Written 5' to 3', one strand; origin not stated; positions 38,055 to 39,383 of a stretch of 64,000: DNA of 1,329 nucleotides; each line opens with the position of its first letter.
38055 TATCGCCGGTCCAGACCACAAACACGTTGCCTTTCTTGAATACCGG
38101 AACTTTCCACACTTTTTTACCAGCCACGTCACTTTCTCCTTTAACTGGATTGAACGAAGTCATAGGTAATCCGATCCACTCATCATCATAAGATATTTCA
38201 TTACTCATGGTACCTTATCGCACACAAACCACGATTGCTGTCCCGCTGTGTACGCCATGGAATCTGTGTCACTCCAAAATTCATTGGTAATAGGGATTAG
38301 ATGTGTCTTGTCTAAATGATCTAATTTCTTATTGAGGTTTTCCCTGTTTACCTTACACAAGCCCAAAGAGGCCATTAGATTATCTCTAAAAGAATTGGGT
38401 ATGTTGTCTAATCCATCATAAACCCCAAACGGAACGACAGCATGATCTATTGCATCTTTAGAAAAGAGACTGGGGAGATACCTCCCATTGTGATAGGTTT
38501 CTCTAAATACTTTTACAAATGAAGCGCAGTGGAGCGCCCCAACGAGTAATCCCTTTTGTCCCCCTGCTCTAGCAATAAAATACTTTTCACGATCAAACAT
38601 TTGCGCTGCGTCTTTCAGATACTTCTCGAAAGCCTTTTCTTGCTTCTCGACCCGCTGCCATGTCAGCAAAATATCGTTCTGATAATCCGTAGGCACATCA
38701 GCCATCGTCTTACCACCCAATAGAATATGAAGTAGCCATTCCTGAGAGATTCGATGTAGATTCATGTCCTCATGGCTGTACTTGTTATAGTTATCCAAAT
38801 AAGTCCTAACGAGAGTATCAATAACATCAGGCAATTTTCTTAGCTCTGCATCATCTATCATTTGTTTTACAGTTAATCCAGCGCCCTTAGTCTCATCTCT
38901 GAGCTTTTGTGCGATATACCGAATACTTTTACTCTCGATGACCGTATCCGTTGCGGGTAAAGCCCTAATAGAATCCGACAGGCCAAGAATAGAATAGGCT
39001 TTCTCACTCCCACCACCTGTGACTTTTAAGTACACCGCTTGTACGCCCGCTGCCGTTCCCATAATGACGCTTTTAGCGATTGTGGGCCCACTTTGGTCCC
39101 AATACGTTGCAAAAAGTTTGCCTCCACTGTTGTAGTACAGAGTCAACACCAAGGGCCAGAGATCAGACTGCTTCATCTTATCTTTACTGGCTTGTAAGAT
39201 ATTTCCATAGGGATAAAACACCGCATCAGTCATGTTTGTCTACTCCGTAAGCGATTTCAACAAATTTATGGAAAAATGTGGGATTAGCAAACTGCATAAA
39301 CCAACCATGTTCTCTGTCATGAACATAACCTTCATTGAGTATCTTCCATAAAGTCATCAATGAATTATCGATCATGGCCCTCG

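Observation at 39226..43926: At least 11 small tandem paralogs sharing a '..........' helix, wrapped around a vWA gene next to a MoxR ATPase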

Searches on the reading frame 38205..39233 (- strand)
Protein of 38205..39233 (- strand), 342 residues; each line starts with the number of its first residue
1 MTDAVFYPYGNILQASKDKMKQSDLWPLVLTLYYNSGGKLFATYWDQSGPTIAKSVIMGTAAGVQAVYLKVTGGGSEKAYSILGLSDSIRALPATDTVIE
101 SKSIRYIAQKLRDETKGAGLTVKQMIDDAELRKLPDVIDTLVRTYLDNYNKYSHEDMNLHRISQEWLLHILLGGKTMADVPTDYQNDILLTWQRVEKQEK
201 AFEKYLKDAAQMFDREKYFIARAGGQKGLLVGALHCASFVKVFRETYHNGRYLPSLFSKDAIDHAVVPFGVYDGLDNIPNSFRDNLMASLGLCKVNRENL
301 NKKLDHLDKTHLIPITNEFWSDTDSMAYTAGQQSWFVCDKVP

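Call 5: search_protein_families(library=pfam, proteins=[window:38205-39233:-], max_evalue=0.01)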
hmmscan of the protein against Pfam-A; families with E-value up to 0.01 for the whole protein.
window:38205-39233:- (342 aa): 0 families

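Call 9: search_protein_families(library=phrogs, proteins=[window:38205-39233:-], max_evalue=0.001)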
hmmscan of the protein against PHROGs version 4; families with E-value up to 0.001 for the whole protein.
window:38205-39233:- (342 aa): 0 families

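Call 53: search_protein_families(library=ncbifam, proteins=[window:38205-39233:-], max_evalue=1)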
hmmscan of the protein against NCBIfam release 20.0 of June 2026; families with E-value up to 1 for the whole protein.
window:38205-39233:- (342 aa): 0 families
